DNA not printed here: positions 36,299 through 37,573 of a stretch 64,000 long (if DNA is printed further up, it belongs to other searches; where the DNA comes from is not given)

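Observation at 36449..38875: Abutting HEPN + divergent single-HKD PLD gene pair: candidate undescribed two-nuclease defence module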

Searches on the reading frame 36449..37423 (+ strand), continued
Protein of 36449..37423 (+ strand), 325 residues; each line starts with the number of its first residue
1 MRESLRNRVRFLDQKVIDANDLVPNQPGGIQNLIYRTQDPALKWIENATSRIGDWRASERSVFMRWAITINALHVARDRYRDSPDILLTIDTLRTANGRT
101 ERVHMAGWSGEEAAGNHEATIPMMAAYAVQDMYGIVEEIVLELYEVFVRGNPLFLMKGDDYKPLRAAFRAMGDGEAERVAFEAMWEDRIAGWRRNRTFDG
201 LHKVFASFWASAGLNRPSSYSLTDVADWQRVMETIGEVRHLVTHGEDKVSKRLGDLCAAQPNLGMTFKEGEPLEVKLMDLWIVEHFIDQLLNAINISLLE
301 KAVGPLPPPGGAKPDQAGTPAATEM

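Call 62: search_protein_families(library=padloc, alignment_id=A1, max_evalue=10)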
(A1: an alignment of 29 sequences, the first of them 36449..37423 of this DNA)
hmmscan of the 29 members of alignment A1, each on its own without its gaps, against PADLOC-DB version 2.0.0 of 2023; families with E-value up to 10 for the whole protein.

A. member 1, window:36449-37423:+ (325 aa): 0 families

B. families by the number of members that match (of 29 scanned): 2 families
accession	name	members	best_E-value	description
PDLC03820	RTasHEPN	3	0.016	DRT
PDLC01223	Cas11f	1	0.047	CAS-III-F; effector_SS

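Call 64: search_protein_families(library=phrogs, proteins=[window:36449-37423:+, P0029, P0015], max_evalue=1)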
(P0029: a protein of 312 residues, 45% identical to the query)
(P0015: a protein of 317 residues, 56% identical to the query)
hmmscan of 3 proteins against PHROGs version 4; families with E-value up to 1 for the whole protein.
window:36449-37423:+ (325 aa): 1 family
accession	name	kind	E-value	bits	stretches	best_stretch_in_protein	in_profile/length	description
phrog_10453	-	unknown function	0.081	13.1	1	207-237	199-229/274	-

P0029 (312 aa): 0 families

P0015 (317 aa): 0 families

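Call 84: list_cluster_members(proteins=[window:36449-37423:+, window:37427-38872:+, window:34272-35183:+, window:35230-36366:+])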
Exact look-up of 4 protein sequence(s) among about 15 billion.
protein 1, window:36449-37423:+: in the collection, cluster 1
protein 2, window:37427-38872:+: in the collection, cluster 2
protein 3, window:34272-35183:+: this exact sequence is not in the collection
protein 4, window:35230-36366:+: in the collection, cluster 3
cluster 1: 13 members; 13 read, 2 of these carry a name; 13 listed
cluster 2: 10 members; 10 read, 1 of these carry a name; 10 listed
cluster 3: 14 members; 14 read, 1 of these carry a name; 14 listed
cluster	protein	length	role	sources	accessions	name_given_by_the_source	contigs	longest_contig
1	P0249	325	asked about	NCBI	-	-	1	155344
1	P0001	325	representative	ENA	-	-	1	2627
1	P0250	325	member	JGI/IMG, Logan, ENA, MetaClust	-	\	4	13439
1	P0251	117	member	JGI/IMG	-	hypothetical protein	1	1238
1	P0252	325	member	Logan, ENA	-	-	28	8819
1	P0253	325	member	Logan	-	-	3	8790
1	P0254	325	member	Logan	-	-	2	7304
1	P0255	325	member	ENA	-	-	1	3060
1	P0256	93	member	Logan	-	-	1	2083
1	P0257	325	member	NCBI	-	-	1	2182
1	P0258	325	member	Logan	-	-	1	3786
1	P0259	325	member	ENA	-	-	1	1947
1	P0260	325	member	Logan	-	-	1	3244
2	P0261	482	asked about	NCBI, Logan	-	-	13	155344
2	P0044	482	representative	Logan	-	-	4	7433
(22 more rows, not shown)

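Call 91: find_related_loci(query=A1, collection=viral_contigs, flank=6000)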
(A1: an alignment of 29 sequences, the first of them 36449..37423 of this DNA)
Query A1 (325 aa) in viral_contigs; peptide patterns used: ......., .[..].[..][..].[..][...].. (x = any residue, [..] = any of these).
34 stretches matched a pattern; 4 encode a relative of the query (tblastn E <= 1e-3); 4 distinct loci.
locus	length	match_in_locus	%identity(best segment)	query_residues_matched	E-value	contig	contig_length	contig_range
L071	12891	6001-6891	41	3-304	4e-73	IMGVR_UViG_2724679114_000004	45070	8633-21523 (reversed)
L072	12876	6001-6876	43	22-305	1e-70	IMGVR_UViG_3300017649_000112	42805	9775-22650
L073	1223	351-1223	34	15-293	1e-69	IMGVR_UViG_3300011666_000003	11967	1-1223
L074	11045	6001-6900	35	6-300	3e-56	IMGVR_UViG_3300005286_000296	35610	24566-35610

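Call 94: search_dna_similar(query=window:36449-37423:+, collection=phages, mode=protein, max_rows=8, max_evalue=0.001)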
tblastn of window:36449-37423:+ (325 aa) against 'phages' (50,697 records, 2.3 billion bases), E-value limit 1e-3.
No match.
